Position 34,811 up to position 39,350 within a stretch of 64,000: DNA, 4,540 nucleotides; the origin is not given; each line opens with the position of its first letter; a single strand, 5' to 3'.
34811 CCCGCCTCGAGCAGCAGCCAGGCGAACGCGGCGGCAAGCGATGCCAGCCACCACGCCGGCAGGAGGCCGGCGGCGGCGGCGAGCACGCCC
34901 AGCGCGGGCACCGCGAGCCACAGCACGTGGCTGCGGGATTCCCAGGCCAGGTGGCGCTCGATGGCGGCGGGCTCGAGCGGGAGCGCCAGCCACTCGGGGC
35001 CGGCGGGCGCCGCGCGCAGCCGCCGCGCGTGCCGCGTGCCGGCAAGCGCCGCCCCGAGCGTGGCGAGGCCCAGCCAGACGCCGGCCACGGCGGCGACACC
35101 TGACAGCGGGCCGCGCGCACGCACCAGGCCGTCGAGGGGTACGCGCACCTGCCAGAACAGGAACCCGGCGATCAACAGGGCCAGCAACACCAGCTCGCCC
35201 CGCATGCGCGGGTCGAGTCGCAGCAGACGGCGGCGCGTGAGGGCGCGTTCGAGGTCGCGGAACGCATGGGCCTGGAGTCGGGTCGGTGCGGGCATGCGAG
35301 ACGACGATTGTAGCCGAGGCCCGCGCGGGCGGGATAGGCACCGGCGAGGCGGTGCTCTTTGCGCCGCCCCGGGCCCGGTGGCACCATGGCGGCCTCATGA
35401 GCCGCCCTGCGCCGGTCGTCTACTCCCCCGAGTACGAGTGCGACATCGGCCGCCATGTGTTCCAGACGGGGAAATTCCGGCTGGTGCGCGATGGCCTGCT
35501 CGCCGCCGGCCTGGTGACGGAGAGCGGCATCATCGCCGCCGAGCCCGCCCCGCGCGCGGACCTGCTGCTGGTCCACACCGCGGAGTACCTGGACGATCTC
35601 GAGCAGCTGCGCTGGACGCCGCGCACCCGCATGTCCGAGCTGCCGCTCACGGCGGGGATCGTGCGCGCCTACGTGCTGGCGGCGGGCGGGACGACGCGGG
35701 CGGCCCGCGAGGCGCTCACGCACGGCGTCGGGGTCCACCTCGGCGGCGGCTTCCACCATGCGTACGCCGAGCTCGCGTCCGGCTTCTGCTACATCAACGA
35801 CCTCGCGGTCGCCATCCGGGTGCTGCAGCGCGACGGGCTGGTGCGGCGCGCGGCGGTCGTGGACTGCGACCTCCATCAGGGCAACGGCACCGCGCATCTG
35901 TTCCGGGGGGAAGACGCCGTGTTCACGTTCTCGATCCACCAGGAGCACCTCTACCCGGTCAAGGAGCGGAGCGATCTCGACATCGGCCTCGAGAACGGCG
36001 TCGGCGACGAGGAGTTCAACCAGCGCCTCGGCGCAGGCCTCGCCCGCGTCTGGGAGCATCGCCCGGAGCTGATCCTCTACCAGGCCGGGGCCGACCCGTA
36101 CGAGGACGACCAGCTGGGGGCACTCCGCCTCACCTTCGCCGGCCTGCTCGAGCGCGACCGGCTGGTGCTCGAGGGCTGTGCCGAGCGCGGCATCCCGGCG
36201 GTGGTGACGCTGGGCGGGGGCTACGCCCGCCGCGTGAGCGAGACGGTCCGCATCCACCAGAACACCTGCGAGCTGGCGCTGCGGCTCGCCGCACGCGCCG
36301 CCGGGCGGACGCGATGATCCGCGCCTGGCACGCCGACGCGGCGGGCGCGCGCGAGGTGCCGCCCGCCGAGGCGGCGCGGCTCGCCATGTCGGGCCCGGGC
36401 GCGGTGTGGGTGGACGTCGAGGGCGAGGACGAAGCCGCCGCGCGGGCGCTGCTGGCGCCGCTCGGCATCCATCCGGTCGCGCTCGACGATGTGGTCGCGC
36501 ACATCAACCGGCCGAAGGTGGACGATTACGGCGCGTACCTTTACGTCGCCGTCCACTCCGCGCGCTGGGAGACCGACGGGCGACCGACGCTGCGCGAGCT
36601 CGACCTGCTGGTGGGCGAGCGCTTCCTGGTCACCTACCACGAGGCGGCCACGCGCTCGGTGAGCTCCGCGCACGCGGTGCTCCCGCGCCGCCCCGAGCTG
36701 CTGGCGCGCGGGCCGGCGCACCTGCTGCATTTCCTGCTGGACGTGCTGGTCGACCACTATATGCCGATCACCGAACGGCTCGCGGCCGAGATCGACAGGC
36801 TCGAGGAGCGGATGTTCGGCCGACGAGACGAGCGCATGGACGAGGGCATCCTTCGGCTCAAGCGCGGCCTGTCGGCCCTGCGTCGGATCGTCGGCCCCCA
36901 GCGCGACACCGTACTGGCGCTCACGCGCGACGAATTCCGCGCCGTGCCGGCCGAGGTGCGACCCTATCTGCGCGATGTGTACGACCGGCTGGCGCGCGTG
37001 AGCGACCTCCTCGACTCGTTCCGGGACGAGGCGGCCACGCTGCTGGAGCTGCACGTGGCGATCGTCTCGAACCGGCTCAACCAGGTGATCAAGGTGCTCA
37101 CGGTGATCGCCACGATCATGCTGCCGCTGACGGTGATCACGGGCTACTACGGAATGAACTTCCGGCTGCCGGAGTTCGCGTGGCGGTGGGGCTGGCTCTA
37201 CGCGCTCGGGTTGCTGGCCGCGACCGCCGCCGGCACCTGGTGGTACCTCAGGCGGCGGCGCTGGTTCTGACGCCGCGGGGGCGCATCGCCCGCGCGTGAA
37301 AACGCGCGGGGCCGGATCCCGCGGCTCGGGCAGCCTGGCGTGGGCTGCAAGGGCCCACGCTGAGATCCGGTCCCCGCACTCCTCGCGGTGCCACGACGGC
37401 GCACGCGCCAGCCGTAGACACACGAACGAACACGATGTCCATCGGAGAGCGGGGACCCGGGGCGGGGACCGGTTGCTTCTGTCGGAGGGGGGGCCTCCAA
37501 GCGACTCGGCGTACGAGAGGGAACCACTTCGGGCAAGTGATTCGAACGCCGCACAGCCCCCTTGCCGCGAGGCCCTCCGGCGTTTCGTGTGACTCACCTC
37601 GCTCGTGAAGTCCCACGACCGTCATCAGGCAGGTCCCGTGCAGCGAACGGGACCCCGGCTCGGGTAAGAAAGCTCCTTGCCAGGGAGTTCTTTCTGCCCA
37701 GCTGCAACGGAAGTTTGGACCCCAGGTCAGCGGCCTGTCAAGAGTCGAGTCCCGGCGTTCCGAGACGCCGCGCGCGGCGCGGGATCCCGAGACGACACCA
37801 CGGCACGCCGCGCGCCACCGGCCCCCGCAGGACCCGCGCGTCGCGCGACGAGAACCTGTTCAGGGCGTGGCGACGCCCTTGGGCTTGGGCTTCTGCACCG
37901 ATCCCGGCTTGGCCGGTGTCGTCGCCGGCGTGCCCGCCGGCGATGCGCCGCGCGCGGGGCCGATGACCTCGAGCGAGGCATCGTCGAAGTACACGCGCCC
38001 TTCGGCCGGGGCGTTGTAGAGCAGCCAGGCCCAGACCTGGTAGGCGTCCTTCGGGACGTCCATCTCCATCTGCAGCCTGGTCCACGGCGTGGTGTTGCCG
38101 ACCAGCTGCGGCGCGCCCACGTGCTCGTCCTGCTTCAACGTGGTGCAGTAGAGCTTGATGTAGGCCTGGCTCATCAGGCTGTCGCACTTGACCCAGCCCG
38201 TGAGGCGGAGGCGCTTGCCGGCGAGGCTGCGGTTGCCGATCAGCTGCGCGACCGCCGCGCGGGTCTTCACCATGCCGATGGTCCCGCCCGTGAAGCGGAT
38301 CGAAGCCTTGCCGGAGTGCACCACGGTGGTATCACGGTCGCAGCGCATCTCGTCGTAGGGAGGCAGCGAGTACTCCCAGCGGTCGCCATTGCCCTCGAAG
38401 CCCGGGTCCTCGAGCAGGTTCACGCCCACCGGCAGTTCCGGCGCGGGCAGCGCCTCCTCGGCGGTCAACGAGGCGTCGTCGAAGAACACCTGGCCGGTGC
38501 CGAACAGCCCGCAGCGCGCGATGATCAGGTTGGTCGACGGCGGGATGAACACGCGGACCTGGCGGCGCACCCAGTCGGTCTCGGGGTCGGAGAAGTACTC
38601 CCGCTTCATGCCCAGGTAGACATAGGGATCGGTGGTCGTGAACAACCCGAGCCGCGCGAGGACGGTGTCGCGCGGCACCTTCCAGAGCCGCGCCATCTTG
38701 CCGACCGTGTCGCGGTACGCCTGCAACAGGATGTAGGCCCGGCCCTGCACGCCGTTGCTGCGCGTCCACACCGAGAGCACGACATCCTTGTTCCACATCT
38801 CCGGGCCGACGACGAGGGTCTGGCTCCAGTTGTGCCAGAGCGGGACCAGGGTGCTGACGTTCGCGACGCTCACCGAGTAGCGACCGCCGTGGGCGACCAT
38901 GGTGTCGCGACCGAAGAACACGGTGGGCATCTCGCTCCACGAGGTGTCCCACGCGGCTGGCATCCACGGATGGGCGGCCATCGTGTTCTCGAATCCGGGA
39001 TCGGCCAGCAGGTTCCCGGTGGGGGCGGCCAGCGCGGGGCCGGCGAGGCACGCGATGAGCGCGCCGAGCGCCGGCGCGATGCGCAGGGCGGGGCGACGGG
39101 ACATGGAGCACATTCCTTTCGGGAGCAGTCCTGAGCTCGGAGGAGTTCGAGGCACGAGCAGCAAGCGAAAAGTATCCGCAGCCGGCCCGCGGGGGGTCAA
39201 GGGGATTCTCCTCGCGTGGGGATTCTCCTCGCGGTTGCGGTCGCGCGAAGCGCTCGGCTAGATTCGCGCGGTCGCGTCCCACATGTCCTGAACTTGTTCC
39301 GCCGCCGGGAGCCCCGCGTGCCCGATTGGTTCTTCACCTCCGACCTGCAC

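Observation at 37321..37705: Candidate novel ~385-nt structured RNA between convergent genes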

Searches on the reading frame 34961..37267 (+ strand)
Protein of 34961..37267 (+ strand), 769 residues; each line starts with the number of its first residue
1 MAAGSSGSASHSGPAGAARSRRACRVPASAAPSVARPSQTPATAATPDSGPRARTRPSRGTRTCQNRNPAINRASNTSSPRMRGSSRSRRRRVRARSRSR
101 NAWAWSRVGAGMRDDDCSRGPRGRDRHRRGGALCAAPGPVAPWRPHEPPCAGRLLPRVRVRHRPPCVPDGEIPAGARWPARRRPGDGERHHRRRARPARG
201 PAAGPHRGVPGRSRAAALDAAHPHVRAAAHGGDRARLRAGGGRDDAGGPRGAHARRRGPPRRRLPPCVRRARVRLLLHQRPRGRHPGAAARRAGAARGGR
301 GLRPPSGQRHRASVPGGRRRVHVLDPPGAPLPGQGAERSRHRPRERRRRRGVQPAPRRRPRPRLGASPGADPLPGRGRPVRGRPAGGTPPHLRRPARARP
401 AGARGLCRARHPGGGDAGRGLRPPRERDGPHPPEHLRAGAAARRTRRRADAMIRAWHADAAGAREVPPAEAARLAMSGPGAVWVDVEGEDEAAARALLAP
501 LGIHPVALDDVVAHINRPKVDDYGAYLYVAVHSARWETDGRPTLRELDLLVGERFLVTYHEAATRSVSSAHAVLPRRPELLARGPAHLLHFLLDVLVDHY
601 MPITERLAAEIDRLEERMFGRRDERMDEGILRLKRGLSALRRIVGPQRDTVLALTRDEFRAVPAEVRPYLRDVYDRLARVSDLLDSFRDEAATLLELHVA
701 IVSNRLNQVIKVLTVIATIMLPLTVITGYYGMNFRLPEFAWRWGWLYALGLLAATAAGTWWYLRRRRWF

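Call 14: search_protein_families(library=pfam, proteins=[window:34961-37267:+], max_evalue=0.01)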
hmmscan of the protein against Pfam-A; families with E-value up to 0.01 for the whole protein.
window:34961-37267:+ (769 aa): 1 family
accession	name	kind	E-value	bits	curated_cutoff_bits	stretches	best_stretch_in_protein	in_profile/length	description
PF01544.23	CorA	-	1.7e-66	225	27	1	480-765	3-292/292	CorA-like Mg2+ transporter protein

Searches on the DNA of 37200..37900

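Call 4: search_rna_families(source=window, start=37200, end=37900, threshold=evalue, max_evalue=10, show_alignments=3)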
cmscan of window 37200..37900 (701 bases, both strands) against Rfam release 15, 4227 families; matches with E-value up to 10: 4.
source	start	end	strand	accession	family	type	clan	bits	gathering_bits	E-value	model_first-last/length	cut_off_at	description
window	37663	37699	+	RF00642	mir-23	Gene; miRNA;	-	16.4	52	2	1-73/73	no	mir-23 microRNA precursor family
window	37641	37670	-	RF04336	Plastid-petD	Intron;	-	15.2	65.5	3.3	1-47/47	no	Plastid-petD group II-D5 intron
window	37284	37370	-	RF02826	Scr6925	Gene; sRNA;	-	15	50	6.5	1-131/131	no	Streptomyces RNA 6925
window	37310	37377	+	RF02234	sX15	Gene; sRNA;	-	14.4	55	10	1-159/159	no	Xanthomonadaceae sRNA sX15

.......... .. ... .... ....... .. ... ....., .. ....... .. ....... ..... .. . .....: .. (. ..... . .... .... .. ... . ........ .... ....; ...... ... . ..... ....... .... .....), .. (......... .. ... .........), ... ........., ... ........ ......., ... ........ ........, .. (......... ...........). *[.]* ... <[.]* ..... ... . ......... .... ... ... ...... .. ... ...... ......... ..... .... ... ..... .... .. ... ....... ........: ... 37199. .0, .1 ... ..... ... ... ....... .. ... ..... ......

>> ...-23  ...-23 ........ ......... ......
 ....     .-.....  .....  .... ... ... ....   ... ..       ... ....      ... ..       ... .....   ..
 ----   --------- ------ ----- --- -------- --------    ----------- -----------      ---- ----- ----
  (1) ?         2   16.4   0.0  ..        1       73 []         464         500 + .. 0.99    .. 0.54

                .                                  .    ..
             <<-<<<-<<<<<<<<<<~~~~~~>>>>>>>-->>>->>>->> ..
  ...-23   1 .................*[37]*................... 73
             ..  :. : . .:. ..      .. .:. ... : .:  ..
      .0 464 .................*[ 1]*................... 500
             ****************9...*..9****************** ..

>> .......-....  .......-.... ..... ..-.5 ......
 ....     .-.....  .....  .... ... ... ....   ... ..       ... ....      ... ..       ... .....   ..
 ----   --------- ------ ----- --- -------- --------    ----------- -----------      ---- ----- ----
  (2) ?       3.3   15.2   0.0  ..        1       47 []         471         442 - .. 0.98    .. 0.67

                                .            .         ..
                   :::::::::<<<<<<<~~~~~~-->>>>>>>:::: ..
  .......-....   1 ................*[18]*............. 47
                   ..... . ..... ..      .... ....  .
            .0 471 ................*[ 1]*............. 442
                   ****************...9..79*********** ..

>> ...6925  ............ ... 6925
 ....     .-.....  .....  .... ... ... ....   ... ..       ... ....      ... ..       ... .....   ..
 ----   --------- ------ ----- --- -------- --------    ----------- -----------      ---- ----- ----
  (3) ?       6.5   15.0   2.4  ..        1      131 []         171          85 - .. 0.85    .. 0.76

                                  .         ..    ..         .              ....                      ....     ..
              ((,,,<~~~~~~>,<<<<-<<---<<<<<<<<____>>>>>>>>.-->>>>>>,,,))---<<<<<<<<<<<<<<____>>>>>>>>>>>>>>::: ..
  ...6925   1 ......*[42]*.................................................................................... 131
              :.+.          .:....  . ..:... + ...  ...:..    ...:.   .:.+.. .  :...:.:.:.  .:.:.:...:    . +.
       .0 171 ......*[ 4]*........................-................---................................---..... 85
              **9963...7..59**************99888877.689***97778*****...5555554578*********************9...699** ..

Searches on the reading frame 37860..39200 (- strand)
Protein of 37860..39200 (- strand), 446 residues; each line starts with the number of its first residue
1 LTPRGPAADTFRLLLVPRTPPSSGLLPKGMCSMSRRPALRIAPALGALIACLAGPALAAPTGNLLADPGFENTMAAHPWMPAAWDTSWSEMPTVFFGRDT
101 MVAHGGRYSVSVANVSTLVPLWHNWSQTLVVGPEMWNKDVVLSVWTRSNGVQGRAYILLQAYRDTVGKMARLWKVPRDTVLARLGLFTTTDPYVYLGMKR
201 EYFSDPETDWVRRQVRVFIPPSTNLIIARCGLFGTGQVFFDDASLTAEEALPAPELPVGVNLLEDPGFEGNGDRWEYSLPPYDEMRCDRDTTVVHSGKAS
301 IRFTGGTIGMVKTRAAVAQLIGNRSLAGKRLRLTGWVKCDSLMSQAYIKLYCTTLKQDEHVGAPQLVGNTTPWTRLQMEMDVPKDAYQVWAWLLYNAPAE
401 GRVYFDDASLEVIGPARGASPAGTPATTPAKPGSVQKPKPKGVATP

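Call 12: search_protein_families(library=pfam, proteins=[window:37860-39200:-])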
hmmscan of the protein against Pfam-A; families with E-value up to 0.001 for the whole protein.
window:37860-39200:- (446 aa): 0 families

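Call 14: search_protein_families(library=pfam, proteins=[window:37863-39200:-], max_evalue=0.01)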
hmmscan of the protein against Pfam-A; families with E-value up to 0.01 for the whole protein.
window:37863-39200:- (446 aa): 0 families

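Call 69: search_protein_families(library=pfam, proteins=[window:37863-39107:-], max_evalue=5)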
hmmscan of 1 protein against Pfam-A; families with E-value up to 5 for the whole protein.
window:37863-39107:- (415 aa): 0 families

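Call 70: search_solved_structures(query=window:37863-39107:-, max_evalue=1)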
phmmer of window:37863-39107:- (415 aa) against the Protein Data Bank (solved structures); distinct sequences matched with E-value up to 1: 0.
